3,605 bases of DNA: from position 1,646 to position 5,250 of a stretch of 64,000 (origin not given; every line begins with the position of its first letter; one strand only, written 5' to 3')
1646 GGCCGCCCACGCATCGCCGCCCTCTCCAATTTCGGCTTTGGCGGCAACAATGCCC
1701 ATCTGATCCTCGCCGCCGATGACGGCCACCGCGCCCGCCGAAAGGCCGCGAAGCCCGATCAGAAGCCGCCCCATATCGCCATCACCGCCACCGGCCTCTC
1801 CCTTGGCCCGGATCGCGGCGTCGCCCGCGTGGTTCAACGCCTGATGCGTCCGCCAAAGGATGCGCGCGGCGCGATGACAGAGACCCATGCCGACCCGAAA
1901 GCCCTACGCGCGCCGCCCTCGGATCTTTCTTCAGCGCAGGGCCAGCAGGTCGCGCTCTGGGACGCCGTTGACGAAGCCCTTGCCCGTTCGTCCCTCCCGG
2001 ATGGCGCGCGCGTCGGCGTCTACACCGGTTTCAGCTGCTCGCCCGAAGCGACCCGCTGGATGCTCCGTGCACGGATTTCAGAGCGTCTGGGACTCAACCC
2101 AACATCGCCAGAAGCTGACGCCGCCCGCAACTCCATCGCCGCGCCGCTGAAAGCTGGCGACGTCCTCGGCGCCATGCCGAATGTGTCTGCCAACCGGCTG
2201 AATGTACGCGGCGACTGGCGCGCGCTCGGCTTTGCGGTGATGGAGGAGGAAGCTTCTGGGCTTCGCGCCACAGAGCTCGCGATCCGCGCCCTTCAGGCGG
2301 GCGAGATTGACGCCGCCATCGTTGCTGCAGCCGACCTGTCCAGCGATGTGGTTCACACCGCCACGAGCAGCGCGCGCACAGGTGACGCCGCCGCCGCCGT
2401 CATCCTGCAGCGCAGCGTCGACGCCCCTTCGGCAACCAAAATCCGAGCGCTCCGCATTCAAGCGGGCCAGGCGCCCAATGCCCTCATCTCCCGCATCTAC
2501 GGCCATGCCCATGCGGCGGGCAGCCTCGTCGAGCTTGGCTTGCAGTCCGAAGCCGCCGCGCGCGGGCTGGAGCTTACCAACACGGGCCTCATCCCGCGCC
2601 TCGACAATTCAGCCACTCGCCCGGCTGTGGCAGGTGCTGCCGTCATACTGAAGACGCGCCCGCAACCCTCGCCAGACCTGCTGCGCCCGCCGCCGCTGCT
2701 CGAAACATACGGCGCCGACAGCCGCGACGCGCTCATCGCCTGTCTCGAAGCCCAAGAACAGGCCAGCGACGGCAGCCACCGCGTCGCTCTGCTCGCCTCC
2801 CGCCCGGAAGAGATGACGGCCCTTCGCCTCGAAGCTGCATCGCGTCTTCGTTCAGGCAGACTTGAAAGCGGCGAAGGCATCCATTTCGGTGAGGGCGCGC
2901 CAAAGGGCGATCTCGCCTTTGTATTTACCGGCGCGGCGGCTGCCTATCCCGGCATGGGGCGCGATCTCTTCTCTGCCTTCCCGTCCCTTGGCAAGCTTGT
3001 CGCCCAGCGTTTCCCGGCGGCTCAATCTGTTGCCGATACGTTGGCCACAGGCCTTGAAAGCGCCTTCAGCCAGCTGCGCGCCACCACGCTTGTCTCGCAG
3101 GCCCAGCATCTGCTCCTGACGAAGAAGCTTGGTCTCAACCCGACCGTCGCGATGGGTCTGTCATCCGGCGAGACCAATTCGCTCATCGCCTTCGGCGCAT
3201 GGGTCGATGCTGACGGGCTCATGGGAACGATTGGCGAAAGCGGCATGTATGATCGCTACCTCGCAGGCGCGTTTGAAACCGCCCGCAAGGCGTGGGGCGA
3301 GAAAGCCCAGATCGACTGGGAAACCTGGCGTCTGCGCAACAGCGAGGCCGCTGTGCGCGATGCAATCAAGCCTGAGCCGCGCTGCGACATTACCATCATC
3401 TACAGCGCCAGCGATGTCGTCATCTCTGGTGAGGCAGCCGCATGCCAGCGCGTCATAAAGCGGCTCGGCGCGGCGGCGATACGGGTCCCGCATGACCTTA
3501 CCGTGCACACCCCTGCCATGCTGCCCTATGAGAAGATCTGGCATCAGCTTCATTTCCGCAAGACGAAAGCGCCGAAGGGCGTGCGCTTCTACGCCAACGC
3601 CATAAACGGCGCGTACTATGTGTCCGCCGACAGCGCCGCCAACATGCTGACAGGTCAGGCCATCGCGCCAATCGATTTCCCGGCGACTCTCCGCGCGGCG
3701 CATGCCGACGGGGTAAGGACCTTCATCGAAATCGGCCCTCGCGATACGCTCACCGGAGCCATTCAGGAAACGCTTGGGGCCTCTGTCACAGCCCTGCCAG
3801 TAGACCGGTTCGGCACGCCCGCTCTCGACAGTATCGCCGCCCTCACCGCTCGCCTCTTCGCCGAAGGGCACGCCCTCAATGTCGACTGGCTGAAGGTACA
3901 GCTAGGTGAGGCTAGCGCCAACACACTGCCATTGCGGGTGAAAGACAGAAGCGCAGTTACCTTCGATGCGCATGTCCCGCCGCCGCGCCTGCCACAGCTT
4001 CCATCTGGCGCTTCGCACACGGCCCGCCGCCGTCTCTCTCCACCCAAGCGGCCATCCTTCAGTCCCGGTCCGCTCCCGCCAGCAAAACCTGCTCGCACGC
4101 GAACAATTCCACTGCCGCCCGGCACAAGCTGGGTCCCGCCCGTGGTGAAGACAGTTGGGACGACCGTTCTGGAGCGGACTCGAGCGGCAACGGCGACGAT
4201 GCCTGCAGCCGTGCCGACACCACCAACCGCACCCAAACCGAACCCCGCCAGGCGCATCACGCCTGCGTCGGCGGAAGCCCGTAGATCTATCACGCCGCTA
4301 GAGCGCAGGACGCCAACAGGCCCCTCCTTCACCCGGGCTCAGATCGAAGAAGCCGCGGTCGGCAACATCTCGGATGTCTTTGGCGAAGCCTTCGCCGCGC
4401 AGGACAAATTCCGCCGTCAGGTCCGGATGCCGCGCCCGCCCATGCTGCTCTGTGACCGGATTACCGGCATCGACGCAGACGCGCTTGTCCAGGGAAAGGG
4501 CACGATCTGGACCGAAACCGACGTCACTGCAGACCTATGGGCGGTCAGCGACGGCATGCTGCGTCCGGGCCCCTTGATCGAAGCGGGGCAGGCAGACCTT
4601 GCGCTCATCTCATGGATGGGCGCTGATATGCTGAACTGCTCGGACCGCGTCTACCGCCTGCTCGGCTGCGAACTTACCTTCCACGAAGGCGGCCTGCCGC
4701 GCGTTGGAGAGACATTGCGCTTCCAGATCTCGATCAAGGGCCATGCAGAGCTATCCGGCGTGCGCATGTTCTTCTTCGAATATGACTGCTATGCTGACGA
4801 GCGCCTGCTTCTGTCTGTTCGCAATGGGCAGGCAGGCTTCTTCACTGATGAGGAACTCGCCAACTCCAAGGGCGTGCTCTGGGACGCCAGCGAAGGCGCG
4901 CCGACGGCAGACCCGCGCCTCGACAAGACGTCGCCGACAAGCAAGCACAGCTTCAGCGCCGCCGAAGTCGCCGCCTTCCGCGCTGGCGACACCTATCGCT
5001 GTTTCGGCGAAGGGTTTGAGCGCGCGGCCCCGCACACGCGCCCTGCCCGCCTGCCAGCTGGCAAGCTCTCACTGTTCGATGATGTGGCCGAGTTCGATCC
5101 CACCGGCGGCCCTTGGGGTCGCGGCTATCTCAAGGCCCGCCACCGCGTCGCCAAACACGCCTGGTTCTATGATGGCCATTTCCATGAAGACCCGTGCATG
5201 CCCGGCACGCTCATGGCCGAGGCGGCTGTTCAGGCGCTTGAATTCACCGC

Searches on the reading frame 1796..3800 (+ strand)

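Call 20: search_protein_families(library=pfam, proteins=[window:1796-3800:+], max_evalue=0.1)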
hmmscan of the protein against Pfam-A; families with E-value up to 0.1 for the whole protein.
window:1796-3800:+ (668 aa): 4 families
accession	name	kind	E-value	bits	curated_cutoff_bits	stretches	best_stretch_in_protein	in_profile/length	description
PF00109.32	ketoacyl-synt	-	3.9e-13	50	20.8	1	18-188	48-210/252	Beta-ketoacyl synthase, N-terminal domain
PF00698.26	Acyl_transf_1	-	7.9e-09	35.9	32.7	1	375-661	2-280/319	Acyl transferase domain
PF08545.16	ACP_syn_III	-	0.0004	20.7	24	1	156-212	11-68/80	3-Oxoacyl-[acyl-carrier-protein (ACP)] synthase III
PF04422.18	FrhB_FdhB_N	-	0.0096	16.5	22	1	155-192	18-53/78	Coenzyme F420 hydrogenase/dehydrogenase, beta subunit N-term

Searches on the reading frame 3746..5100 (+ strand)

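Call 20: search_protein_families(library=pfam, proteins=[window:3746-5100:+], max_evalue=0.1)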
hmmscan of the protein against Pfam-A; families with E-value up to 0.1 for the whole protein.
window:3746-5100:+ (451 aa): 1 family
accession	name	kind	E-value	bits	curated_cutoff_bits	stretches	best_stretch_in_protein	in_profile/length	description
PF07977.19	FabA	-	0.0037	17.3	23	1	229-266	2-39/138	FabA-like domain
